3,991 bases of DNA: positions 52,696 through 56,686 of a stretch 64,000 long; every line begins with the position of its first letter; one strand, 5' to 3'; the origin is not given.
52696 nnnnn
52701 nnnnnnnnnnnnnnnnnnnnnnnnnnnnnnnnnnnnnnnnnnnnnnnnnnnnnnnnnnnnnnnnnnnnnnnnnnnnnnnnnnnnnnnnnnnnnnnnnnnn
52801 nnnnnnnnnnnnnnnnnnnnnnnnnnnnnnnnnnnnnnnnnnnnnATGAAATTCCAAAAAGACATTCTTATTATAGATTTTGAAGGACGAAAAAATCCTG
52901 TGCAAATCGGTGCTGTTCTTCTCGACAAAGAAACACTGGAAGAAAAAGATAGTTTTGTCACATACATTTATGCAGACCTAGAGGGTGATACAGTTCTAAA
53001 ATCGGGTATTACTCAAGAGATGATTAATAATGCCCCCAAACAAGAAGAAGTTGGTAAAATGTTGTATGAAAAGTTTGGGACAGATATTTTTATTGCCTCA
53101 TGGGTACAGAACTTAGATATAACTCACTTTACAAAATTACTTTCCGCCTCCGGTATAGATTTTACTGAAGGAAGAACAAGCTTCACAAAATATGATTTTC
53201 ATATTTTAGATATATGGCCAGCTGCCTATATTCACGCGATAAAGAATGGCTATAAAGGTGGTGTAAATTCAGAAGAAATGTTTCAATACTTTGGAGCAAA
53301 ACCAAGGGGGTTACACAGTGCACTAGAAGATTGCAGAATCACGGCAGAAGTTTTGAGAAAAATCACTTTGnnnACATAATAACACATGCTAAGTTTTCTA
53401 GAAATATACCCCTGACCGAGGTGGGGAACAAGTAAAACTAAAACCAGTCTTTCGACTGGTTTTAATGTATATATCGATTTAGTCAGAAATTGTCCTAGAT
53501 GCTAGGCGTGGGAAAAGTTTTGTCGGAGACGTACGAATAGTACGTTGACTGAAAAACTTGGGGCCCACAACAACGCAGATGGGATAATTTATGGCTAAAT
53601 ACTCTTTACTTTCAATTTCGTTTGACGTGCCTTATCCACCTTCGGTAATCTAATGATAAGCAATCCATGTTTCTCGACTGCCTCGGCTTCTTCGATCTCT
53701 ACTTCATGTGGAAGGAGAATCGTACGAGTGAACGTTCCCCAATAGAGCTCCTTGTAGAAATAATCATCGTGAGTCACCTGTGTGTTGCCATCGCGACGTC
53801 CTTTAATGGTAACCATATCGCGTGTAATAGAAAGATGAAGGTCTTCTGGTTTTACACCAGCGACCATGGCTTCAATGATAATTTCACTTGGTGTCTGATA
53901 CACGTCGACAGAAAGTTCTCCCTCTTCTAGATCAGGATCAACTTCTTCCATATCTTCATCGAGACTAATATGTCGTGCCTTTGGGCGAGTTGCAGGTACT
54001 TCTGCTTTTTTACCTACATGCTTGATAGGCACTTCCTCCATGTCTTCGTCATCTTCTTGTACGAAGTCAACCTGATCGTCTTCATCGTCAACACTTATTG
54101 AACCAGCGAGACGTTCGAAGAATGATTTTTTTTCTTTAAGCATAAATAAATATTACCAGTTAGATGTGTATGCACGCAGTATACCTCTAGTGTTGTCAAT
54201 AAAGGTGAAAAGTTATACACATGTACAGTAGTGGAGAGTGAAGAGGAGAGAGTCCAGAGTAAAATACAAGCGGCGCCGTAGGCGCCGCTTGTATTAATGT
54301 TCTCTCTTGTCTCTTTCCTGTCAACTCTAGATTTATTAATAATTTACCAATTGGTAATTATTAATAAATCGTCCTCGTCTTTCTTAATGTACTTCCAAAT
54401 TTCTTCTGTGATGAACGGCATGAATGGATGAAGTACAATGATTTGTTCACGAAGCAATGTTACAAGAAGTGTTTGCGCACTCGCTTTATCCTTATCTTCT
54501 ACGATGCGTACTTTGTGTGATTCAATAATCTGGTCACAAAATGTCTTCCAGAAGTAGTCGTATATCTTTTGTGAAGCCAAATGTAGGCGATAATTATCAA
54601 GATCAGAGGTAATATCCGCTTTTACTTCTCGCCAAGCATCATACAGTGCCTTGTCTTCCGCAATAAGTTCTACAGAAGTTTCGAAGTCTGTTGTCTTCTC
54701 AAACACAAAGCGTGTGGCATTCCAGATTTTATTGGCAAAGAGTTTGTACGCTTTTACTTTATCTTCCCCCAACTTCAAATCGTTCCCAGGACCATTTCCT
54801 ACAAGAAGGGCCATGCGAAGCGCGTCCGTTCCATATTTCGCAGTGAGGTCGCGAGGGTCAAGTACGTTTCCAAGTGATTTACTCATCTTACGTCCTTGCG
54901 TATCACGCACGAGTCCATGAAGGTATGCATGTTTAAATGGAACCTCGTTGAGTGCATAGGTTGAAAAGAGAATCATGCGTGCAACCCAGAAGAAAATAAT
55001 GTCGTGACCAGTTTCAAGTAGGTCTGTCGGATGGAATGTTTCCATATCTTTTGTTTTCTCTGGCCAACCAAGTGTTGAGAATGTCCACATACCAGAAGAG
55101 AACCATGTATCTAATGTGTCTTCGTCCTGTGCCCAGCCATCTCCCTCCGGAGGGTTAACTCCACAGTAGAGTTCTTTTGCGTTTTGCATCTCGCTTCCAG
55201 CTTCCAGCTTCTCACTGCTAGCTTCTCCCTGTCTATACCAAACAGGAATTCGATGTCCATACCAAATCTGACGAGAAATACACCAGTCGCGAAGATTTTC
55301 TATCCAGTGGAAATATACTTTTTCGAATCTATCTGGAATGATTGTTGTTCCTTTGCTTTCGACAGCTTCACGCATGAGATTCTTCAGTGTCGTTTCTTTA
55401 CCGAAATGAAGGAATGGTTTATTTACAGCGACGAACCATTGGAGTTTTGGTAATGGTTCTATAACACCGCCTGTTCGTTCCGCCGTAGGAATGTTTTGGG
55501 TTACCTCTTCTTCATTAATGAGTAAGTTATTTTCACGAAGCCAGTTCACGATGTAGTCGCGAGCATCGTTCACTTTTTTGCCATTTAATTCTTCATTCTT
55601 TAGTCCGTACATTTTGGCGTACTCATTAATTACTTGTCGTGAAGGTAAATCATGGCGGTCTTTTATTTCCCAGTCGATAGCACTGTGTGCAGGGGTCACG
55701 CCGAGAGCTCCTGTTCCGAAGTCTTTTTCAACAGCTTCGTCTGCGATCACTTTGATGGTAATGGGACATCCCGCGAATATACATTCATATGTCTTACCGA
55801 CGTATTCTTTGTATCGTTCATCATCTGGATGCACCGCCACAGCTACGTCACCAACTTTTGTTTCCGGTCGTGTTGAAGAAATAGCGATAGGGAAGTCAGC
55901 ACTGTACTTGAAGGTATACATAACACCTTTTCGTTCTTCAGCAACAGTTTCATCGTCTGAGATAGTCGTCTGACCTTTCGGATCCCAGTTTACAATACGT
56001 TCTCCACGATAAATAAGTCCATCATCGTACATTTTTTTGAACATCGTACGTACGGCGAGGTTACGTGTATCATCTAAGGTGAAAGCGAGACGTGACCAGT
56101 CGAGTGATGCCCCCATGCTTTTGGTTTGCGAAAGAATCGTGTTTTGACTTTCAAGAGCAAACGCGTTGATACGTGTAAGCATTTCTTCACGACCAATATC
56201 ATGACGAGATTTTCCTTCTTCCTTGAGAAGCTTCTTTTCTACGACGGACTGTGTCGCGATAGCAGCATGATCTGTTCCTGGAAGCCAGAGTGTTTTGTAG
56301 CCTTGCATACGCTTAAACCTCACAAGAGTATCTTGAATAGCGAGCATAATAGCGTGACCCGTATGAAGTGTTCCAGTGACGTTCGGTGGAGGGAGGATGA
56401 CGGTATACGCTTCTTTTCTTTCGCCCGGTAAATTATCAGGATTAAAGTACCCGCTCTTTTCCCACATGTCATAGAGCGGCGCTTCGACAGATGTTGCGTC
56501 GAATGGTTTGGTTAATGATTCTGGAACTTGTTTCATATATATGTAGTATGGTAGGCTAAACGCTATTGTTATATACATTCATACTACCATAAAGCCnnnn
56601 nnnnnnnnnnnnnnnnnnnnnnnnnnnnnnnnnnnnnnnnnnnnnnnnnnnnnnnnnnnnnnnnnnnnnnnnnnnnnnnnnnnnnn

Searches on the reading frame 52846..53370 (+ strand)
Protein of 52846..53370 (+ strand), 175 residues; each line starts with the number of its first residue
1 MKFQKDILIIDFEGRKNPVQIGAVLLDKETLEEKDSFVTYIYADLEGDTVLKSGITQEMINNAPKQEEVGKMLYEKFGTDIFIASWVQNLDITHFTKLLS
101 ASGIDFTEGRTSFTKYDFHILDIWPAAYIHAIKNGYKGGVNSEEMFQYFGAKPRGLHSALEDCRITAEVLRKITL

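Call 72: search_protein_families(library=pfam, proteins=[window:52846-53370:+], max_evalue=0.001)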
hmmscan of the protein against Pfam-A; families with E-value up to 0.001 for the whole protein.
window:52846-53370:+ (175 aa): 1 family
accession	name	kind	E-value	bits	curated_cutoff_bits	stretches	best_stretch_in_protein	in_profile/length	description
PF00929.31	RNase_T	-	2.4e-10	41.6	24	1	16-170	16-164/164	Exonuclease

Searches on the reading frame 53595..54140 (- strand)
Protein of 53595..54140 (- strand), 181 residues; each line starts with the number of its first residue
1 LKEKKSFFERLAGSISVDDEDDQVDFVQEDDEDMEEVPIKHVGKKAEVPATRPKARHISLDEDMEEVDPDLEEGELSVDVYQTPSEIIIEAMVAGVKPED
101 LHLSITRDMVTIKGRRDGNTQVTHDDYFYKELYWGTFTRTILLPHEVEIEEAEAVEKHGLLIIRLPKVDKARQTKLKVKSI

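Call 72: search_protein_families(library=pfam, proteins=[window:53595-54140:-], max_evalue=0.001)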
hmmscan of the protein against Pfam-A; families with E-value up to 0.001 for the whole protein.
window:53595-54140:- (181 aa): 2 families
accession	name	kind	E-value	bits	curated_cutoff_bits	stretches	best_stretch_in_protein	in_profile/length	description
PF00011.27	HSP20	-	7.3e-16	58.6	20.8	1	81-175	3-95/102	Hsp20/alpha crystallin family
PF04969.22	CS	-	0.00052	21.4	21.3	0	78-149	3-74/78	CS domain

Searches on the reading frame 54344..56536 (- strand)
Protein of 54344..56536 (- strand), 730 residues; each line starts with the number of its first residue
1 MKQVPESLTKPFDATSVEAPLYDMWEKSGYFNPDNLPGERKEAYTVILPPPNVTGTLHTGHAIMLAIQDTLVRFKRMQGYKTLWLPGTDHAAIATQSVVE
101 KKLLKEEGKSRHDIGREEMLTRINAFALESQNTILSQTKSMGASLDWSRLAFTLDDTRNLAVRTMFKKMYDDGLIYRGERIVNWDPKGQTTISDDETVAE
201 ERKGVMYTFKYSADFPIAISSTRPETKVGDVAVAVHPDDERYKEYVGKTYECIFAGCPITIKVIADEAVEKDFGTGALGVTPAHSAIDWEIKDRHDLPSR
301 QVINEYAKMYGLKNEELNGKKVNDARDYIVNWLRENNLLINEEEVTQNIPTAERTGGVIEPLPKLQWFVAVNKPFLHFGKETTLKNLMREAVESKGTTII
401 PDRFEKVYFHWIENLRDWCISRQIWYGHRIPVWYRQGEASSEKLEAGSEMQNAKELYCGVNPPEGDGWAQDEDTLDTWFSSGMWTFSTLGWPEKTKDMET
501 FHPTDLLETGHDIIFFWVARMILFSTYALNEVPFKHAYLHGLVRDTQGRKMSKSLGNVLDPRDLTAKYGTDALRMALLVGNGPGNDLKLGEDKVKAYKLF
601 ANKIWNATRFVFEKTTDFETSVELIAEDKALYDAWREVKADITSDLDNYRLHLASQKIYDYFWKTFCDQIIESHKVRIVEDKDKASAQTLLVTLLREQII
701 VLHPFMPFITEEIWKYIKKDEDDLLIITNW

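Call 72: search_protein_families(library=pfam, proteins=[window:54344-56536:-], max_evalue=0.001)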
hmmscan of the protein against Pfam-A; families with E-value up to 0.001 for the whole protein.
window:54344-56536:- (730 aa): 5 families
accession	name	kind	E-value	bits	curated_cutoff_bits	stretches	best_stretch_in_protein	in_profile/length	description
PF00133.28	tRNA-synt_1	-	3.5e-128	428.3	22.7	1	21-587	2-411/414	tRNA synthetases class I (I, L, M and V)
PF08264.19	Anticodon_1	-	4.1e-23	82.3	25.1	1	628-720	1-96/148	Anticodon-binding domain of tRNA ligase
PF09334.17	tRNA-synt_1g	-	4.7e-17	62.3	20.1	2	51-196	8-134/391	tRNA synthetases class I (M)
PF01406.26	tRNA-synt_1e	-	6e-06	26.3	27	1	509-579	213-282/301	tRNA synthetases class I (C) catalytic domain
PF13603.12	tRNA-synt_1_2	-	0.00027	20.9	25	1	261-309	98-146/185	Leucyl-tRNA synthetase, editing domain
